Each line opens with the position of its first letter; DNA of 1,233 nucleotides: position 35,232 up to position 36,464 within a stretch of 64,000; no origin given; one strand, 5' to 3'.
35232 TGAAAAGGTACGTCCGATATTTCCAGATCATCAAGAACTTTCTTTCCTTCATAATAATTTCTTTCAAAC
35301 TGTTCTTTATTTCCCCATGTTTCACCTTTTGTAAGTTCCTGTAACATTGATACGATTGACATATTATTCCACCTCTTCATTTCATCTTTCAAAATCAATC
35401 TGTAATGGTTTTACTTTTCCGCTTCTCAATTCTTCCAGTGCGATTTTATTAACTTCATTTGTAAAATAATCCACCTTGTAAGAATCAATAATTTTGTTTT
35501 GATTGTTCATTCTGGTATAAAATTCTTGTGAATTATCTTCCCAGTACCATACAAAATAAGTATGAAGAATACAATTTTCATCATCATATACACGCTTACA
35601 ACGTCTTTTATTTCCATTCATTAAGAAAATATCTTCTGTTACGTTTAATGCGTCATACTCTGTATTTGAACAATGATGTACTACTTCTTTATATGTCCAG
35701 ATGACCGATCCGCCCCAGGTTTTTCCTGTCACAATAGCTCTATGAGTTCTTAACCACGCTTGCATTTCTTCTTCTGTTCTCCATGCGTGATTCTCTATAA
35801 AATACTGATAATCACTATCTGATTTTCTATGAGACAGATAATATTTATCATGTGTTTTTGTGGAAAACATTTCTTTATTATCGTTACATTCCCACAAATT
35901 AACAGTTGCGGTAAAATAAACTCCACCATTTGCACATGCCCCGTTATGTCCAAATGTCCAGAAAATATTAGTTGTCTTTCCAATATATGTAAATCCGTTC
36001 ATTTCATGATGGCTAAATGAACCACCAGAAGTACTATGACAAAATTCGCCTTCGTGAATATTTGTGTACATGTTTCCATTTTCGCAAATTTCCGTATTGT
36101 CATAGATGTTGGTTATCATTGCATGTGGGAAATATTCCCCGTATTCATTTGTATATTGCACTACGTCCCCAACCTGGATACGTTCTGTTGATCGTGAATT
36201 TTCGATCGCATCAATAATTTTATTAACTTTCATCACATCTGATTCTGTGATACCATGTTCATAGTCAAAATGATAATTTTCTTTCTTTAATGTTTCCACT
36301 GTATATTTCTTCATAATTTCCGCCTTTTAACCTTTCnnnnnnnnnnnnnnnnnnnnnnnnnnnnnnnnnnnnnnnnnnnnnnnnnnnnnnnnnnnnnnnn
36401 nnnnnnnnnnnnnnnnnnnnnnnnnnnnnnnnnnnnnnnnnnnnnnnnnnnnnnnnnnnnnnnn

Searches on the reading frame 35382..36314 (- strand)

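Call 13: search_protein_families(library=phrogs, proteins=[window:35382-36314:-], max_evalue=0.001)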
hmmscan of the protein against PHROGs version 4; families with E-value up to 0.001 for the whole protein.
window:35382-36314:- (310 aa): 1 family
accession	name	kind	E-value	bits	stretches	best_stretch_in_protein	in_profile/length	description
phrog_1104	-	head and packaging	8.6e-05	23.3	1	10-84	71-141/160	virion structural protein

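Call 82: search_protein_families(library=pfam, proteins=[window:35382-36314:-], max_evalue=0.001)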
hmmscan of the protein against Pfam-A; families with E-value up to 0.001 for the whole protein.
window:35382-36314:- (310 aa): 1 family
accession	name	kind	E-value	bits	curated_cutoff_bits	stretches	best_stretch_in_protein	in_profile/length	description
PF13497.11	DUF4121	-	3.9e-32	111.9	27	1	2-252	3-263/264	Domain of unknown function (DUF4121)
